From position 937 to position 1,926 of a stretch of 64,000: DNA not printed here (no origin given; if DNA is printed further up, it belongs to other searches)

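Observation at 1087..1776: Toxin and antitoxin of a HigB/Gp49-HigA-like module fused into one ORF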

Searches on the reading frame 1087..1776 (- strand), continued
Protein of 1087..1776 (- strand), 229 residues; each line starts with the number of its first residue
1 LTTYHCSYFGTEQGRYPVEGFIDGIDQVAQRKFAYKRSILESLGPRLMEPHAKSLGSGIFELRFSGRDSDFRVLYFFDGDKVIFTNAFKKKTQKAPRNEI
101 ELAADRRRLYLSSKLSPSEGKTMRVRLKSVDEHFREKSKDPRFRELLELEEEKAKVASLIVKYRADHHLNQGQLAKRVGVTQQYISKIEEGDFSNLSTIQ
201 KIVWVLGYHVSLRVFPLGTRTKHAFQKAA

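Call 60: find_encoding_contigs(protein=P0192, flank=1500, max_places=2)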
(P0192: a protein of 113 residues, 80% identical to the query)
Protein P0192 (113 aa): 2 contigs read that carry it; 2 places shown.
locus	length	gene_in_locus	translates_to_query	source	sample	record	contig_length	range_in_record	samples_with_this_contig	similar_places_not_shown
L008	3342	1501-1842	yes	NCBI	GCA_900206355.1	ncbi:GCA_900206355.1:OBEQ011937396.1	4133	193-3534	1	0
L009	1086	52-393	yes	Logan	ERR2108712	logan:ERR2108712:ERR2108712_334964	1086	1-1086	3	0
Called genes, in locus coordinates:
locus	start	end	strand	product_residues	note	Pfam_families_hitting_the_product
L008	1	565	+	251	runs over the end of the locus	?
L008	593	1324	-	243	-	-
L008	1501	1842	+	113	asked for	PF05973:Gp49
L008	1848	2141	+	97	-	PF13744:HTH_37 (weak), PF13413:HTH_25 (faint), PF01381:HTH_3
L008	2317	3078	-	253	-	PF01596:Methyltransf_3 (weak), PF04989:RMNT_CmcI, PF13578:Methyltransf_24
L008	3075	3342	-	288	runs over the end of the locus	?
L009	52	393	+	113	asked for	PF05973:Gp49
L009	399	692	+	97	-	PF13744:HTH_37 (weak), PF13413:HTH_25 (faint), PF01381:HTH_3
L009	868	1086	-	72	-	?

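Call 62: search_protein_families(library=padloc, proteins=[window:1090-1776:-], max_evalue=0.01)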
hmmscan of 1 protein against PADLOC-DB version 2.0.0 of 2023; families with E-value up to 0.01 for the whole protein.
window:1090-1776:- (229 aa): 9 families
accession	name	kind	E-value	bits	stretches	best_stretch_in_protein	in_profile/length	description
PDLC03886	NsnC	-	2.3e-09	35.1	1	37-112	213-291/293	-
PDLC02926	HTH_VI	-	2.5e-08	32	1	160-211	6-58/92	-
PDLC04775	PDC-M69A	-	0.00017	20.1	1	156-208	8-61/113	-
PDLC03952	RmrA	-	0.00022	18.2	1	157-207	24-75/395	-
PDLC03665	Control_protein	-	0.00083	17.6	1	160-209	13-64/77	control protein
PDLC03943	RmrA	-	0.004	14.3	1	165-202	12-50/370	-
PDLC03954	RmrA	-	0.004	14.1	1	163-209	18-65/380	-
PDLC03946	RmrA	-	0.0068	13.2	1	164-211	11-59/357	-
PDLC03949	RmrA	-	0.0073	13.2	0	164-210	11-58/363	-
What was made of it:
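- On PADLOC defence systems (for example NsnC): There is only a domain-level hit to the C-terminal 80 positions of the 293-position NsnC profile, plus generic HTH models (call 62).
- Tried and rejected: PADLOC gave only domain-level hits (call 62).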

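Call 63: search_protein_families(library=phrogs, proteins=[window:1090-1776:-], max_evalue=0.001)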
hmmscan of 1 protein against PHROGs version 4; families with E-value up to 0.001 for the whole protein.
window:1090-1776:- (229 aa): 12 families
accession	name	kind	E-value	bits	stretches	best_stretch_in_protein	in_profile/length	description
phrog_2523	-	unknown function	1.6e-19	71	1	20-110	13-104/108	-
phrog_2339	-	DNA, RNA and nucleotide metabolism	1.4e-09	38.9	1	151-221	21-93/98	HTH DNA binding protein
phrog_1373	-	transcription regulation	5.6e-09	37.2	1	128-227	35-136/166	transcriptional regulator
phrog_3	-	transcription regulation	1.3e-08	36.1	1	141-211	81-141/430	transcriptional repressor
phrog_2439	-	transcription regulation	1.7e-07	31.5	1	158-210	10-63/367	transcriptional regulator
phrog_8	-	transcription regulation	2.5e-06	28.2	1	155-202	76-124/346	transcriptional regulator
phrog_1468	-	transcription regulation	5.4e-05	23.7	1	165-208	17-60/67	transcriptional repressor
phrog_5823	-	transcription regulation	9.2e-05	22.7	1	155-208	6-61/404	transcriptional regulator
phrog_2104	-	unknown function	0.00011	23.3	1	128-192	11-76/103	-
phrog_11187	-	transcription regulation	0.00016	22.4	1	162-194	14-46/63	transcriptional regulator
phrog_7241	-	transcription regulation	0.0002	22.4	1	163-209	69-116/122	transcriptional regulator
phrog_6831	-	transcription regulation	0.00074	20.5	0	169-195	19-45/68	transcriptional regulator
